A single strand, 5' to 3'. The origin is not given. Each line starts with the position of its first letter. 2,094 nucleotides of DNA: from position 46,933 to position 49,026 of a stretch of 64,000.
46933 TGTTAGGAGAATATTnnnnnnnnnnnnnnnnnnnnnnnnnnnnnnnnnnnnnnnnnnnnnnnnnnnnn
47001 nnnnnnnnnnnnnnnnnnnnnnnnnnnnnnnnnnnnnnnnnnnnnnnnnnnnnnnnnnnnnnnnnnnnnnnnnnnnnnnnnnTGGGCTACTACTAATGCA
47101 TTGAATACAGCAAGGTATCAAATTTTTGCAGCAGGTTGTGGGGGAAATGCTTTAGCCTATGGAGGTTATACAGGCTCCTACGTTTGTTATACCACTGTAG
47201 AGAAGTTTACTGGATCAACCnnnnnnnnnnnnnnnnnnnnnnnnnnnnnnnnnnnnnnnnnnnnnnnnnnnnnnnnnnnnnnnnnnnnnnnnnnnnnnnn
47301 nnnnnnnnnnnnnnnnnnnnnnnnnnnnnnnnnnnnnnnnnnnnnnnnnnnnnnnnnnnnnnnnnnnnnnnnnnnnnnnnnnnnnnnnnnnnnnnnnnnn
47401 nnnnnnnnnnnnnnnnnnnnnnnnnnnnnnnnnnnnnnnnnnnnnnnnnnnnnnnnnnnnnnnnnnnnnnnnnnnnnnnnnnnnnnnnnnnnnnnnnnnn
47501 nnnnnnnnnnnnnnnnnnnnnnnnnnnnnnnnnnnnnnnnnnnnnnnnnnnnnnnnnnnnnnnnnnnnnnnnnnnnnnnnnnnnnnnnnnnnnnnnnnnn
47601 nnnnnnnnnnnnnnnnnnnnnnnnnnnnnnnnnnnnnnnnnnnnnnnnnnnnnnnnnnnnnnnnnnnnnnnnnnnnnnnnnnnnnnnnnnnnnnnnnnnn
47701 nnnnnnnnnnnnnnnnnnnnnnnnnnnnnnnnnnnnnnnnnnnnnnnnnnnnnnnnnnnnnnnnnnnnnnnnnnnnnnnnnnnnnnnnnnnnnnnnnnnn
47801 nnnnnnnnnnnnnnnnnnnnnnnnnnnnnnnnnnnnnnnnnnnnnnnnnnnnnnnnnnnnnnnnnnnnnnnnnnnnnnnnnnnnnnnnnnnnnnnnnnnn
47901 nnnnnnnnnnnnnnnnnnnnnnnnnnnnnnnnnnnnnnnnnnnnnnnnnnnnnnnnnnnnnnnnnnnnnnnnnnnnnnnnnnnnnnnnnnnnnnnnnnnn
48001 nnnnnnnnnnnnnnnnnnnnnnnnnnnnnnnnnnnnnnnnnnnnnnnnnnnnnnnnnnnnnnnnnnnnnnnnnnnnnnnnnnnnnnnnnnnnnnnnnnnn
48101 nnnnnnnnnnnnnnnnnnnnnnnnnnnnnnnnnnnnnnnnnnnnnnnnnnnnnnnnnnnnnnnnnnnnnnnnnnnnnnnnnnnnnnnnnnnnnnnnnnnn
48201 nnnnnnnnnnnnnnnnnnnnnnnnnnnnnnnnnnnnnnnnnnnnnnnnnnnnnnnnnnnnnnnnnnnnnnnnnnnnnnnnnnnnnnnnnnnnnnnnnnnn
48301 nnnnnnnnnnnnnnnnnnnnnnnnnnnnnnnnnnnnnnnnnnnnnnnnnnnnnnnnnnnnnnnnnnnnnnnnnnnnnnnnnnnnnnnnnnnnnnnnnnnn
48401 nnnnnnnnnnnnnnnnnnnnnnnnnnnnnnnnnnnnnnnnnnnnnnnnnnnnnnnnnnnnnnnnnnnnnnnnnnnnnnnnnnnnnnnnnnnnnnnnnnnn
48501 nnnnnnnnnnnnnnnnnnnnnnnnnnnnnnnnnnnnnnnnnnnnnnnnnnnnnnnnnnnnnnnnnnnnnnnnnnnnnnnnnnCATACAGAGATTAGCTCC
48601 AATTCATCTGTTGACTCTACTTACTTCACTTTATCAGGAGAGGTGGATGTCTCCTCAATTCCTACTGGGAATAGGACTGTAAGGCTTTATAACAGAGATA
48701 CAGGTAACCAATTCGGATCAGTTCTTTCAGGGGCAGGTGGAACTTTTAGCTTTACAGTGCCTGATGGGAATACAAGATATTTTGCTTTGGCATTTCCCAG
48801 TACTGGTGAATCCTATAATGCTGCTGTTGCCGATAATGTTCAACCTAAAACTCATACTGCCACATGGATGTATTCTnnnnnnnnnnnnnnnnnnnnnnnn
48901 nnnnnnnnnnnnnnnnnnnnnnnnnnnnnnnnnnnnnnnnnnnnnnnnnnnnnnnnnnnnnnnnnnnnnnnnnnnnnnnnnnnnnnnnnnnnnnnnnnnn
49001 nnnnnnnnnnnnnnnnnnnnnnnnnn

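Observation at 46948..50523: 1191-aa protein built almost entirely of Kelch-type blades (about 4 beta-propellers)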

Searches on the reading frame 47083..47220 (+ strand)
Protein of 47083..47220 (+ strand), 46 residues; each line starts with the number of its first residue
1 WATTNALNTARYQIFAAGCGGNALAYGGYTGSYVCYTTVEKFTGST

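Call 20: search_solved_structures(query=A2, max_evalue=1, show_alignments=1)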
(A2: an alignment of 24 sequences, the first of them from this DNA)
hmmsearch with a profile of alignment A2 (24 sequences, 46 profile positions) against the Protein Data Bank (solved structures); distinct sequences matched with E-value up to 1: 5.
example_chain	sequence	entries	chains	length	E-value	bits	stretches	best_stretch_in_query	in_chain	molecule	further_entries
9y8j_A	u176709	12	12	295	0.14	15.7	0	1-15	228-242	Kelch-like protein 12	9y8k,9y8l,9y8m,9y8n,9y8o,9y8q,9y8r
7v6m_A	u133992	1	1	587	0.16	15.5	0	11-39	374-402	Fibronectin type III domain-containing protein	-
2vpj_A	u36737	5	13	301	0.21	15.1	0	1-15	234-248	KELCH-LIKE PROTEIN 12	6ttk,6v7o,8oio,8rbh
4yy8_A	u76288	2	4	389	0.27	14.8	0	1-43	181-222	Kelch protein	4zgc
9tsn_A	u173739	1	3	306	0.31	14.6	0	25-43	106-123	Kelch protein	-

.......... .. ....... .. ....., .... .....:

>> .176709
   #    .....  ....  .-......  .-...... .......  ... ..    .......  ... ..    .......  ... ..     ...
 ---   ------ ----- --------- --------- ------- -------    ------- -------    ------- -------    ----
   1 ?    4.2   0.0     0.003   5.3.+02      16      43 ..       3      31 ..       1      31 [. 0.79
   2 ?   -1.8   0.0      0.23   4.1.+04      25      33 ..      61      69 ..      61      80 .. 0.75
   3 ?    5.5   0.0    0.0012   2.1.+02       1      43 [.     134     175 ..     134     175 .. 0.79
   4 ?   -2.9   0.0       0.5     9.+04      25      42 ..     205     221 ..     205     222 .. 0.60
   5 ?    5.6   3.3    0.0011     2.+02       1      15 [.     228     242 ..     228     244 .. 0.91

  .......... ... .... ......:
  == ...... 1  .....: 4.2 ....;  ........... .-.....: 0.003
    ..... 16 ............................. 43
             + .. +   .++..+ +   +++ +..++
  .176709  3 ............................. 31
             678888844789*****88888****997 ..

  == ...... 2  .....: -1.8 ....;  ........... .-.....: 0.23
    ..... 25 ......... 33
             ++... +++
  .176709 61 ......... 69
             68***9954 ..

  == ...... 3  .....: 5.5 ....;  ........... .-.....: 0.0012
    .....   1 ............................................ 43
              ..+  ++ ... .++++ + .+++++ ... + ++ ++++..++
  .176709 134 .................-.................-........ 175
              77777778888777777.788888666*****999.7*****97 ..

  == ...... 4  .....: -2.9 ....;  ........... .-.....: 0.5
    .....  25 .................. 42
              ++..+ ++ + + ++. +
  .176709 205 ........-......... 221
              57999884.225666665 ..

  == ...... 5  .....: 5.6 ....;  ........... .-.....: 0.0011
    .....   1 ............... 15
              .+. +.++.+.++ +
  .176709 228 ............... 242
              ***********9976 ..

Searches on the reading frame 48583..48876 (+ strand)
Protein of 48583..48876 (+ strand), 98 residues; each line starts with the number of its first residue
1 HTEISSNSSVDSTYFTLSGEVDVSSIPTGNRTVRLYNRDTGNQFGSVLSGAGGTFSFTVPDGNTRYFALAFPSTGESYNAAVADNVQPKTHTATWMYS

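Call 45: search_solved_structures(query=window:48595-48870:+, max_evalue=10, show_alignments=2)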
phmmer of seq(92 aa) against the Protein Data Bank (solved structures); distinct sequences matched with E-value up to 10: 3.
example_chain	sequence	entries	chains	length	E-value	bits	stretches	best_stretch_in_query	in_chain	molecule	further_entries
9u5p_A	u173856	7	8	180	1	13.3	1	9-61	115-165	Protease 3C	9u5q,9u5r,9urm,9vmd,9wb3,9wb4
2b0f_A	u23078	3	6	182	1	13.3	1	9-61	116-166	Protease 3C | Picornain 3C | Genome polyprotein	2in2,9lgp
6kyz_A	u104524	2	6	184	1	13.3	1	9-61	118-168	Genome polyprotein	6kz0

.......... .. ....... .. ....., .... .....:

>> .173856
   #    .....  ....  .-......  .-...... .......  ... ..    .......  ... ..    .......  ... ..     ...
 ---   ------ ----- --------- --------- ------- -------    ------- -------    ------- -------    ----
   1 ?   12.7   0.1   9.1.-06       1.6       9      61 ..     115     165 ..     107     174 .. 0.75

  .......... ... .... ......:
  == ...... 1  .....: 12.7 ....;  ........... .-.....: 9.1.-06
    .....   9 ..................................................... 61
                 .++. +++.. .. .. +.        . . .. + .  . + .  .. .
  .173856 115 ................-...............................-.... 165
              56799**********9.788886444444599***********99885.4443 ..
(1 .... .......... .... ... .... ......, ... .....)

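Call 46: search_protein_families(library=pfam, proteins=[window:48595-48870:+], max_evalue=10)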
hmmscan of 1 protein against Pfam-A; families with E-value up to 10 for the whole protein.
seq(92 aa): 1 family
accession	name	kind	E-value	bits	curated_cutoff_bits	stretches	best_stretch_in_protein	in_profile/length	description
PF07210.18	DUF1416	-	0.017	15.4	23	1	11-81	20-89/97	Protein of unknown function (DUF1416)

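Call 76: find_homologous_proteins(query=window:48583-48876:+, max_evalue=0.01)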
Query seq(98 aa): no candidate shares three 5-residue words with the query. No homologue found.
